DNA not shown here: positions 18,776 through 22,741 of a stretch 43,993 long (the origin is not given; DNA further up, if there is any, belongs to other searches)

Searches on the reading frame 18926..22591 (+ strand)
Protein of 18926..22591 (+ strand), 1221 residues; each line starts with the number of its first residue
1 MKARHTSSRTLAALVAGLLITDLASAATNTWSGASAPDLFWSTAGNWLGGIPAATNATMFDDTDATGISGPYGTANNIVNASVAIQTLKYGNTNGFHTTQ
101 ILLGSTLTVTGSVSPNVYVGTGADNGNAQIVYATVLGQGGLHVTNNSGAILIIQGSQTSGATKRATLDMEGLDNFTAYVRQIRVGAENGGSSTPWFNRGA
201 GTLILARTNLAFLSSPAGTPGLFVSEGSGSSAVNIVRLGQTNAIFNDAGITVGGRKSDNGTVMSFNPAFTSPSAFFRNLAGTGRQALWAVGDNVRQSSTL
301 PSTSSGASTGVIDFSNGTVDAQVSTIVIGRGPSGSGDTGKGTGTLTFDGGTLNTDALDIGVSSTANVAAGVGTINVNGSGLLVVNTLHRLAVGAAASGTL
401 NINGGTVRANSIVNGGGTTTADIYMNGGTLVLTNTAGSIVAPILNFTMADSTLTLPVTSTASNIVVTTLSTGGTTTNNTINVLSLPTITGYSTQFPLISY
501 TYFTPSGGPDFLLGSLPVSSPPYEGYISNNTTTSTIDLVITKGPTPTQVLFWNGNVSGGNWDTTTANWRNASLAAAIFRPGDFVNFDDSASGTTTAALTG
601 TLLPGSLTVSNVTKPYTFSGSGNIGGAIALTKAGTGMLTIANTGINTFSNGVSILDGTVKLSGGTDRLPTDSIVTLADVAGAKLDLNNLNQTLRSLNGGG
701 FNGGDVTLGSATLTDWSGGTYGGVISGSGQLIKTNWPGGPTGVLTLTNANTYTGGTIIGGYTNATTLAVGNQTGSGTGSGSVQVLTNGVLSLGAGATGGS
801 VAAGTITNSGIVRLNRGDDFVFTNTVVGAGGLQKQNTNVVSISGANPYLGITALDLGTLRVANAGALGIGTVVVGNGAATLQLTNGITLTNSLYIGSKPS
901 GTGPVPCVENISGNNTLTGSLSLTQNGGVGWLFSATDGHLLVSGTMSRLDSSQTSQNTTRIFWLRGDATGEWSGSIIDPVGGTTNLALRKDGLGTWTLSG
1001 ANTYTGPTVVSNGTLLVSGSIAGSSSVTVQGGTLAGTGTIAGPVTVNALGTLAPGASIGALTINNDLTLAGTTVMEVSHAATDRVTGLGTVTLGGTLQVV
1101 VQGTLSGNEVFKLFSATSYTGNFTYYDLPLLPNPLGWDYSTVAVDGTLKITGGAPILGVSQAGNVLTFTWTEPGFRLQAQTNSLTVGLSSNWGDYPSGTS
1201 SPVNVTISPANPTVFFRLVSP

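Call 97: search_protein_families(library=pfam, proteins=[window:18926-22591:+], max_evalue=0.00001)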
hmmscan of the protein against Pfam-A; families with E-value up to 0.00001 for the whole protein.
window:18926-22591:+ (1221 aa): 1 family
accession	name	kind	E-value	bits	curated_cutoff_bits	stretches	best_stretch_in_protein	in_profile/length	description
PF12951.13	PATR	-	1.1e-12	48.2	27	1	988-1017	1-30/30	Passenger-associated-transport-repeat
